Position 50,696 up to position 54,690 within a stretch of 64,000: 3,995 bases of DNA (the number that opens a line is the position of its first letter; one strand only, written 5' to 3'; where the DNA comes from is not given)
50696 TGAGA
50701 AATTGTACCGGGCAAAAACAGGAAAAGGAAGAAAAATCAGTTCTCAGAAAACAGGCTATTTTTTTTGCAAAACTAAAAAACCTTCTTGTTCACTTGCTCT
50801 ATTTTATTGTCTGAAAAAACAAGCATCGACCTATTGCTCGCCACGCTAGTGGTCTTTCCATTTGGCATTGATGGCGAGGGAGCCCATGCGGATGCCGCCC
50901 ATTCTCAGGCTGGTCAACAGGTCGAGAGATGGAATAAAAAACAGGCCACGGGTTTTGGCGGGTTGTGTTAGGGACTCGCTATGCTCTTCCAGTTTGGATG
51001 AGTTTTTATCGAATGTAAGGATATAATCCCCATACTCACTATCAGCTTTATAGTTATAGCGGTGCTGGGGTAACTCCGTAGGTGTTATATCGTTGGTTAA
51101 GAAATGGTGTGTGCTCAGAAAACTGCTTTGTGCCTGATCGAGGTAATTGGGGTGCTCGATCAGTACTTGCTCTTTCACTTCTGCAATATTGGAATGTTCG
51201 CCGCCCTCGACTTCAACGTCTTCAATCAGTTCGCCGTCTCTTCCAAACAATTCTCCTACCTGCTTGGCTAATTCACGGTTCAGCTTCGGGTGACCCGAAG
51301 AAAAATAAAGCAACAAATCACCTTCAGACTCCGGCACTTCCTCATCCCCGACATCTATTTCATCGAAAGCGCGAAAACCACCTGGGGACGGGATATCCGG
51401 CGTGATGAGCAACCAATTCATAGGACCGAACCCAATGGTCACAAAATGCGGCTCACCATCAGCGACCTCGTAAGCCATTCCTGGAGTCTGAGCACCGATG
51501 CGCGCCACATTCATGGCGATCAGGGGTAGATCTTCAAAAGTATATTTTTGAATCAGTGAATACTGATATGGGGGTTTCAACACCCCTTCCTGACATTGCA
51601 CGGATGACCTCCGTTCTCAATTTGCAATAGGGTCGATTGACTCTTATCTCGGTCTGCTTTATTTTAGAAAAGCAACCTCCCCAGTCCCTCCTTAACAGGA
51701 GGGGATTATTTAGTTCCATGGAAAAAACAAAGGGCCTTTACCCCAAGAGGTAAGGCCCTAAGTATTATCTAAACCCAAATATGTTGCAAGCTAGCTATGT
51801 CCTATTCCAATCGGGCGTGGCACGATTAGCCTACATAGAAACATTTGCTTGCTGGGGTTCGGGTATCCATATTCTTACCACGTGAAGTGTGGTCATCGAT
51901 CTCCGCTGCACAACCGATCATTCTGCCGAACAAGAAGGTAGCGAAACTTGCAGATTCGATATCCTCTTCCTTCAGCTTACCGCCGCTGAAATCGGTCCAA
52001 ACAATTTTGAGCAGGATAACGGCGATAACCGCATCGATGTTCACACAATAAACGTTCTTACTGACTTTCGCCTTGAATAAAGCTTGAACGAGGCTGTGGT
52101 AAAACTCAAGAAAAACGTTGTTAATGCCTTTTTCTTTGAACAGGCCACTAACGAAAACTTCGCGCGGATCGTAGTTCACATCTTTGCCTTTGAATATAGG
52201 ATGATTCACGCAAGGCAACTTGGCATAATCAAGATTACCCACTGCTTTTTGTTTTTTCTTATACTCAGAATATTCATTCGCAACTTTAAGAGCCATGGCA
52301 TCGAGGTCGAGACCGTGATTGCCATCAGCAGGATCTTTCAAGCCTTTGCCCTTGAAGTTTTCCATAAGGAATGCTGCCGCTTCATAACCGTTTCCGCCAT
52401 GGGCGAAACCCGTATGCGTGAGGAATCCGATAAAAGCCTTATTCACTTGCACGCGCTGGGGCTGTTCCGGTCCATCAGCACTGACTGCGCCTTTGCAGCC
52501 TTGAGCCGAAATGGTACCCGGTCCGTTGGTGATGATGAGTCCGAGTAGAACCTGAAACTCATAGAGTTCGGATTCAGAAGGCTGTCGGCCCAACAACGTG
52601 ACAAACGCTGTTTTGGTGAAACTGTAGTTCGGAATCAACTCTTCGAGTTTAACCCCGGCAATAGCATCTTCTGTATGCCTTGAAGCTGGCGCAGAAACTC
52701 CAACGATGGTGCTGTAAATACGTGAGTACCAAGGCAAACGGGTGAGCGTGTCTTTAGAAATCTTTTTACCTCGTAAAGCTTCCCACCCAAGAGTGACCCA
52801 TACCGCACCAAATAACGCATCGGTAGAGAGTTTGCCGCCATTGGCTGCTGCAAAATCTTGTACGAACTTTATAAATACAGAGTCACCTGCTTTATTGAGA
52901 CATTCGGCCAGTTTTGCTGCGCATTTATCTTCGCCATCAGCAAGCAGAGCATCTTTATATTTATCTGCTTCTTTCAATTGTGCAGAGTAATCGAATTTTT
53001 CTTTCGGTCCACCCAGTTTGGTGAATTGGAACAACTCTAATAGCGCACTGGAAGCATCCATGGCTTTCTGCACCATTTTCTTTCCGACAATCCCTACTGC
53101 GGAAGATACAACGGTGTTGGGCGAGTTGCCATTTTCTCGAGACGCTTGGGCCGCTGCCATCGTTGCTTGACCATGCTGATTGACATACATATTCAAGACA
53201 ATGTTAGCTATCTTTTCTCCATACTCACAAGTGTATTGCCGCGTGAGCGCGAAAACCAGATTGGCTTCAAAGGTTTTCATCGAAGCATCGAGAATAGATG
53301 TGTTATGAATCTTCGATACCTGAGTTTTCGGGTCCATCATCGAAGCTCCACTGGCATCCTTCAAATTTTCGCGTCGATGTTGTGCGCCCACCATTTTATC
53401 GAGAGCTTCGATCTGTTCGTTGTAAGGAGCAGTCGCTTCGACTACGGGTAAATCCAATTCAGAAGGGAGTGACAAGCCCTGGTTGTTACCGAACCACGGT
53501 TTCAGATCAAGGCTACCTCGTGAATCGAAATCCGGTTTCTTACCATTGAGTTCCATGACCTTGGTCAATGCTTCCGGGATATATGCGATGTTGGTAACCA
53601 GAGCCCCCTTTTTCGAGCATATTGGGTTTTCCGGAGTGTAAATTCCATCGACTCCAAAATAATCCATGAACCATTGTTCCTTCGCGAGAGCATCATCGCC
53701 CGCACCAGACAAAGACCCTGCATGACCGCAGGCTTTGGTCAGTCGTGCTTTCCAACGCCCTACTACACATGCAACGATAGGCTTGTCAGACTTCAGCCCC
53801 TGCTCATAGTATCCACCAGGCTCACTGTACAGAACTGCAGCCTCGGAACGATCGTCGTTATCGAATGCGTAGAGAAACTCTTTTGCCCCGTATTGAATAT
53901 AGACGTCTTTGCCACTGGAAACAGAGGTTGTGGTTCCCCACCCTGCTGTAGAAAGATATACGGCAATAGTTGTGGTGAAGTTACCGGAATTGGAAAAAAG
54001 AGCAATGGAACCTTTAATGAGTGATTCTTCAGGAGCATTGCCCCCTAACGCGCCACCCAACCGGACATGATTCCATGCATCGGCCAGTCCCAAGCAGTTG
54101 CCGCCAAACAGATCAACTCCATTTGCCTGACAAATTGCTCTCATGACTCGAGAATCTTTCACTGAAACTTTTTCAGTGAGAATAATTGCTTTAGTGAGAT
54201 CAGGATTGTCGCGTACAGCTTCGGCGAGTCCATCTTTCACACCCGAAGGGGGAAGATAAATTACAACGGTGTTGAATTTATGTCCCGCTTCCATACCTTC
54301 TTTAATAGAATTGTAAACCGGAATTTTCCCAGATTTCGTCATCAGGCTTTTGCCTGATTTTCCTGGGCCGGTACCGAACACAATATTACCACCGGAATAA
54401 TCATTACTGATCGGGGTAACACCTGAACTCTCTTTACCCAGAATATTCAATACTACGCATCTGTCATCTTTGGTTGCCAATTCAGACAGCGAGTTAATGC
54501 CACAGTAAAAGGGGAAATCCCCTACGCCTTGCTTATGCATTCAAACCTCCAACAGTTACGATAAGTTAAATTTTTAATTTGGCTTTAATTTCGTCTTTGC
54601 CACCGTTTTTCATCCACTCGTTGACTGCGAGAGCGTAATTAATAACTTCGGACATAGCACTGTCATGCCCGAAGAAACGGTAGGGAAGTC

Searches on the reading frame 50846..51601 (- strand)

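Call 15: search_protein_families(library=pfam, proteins=[window:50846-51601:-], max_evalue=0.0001)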
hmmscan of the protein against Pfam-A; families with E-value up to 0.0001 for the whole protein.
window:50846-51601:- (251 aa): 0 families

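Call 66: search_protein_families(library=pfam, proteins=[window:50846-51601:-], max_evalue=0.01)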
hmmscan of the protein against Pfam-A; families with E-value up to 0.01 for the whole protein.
window:50846-51601:- (251 aa): 1 family
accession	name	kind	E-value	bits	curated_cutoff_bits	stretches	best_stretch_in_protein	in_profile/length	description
PF04261.18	Dyp_perox_N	-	0.0066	16.9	20.4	1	54-120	67-133/146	Dyp-type peroxidase, N-terminal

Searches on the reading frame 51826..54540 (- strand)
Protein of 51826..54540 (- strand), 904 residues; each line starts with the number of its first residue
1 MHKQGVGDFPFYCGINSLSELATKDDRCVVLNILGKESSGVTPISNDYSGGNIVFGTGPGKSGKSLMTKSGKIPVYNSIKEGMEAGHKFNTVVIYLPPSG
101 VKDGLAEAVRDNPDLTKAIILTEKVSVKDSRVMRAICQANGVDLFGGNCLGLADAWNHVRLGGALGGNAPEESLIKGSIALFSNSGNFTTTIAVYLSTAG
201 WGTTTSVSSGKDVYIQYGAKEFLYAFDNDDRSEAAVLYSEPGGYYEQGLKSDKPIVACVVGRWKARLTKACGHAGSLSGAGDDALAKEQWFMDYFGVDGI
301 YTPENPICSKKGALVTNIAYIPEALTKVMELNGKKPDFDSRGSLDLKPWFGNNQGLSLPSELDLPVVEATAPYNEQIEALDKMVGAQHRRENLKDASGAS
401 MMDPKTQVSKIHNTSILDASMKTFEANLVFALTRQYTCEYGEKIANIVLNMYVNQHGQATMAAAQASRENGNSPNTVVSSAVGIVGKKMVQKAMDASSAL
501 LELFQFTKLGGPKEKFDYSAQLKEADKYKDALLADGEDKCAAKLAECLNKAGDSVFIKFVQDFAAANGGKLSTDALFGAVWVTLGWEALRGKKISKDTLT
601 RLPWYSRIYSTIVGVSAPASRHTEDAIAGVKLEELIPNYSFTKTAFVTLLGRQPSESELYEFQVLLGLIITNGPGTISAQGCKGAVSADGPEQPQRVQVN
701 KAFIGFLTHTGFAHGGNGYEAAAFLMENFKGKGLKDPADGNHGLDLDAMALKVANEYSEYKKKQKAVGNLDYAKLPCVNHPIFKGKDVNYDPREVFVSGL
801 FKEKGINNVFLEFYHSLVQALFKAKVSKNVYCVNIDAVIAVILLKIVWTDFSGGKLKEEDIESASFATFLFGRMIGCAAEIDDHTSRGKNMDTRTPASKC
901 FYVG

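Call 66: search_protein_families(library=pfam, proteins=[window:51826-54540:-], max_evalue=0.01)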
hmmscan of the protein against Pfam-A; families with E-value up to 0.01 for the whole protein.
window:51826-54540:- (904 aa): 2 families
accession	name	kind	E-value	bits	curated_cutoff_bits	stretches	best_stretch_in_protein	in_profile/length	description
PF13607.11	Succ_CoA_lig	-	3.3e-08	33.8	27.4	1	176-280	1-109/138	Succinyl-CoA ligase like flavodoxin domain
PF02629.25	CoA_binding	-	1.5e-05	26.1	22.3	1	27-111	5-86/97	CoA binding domain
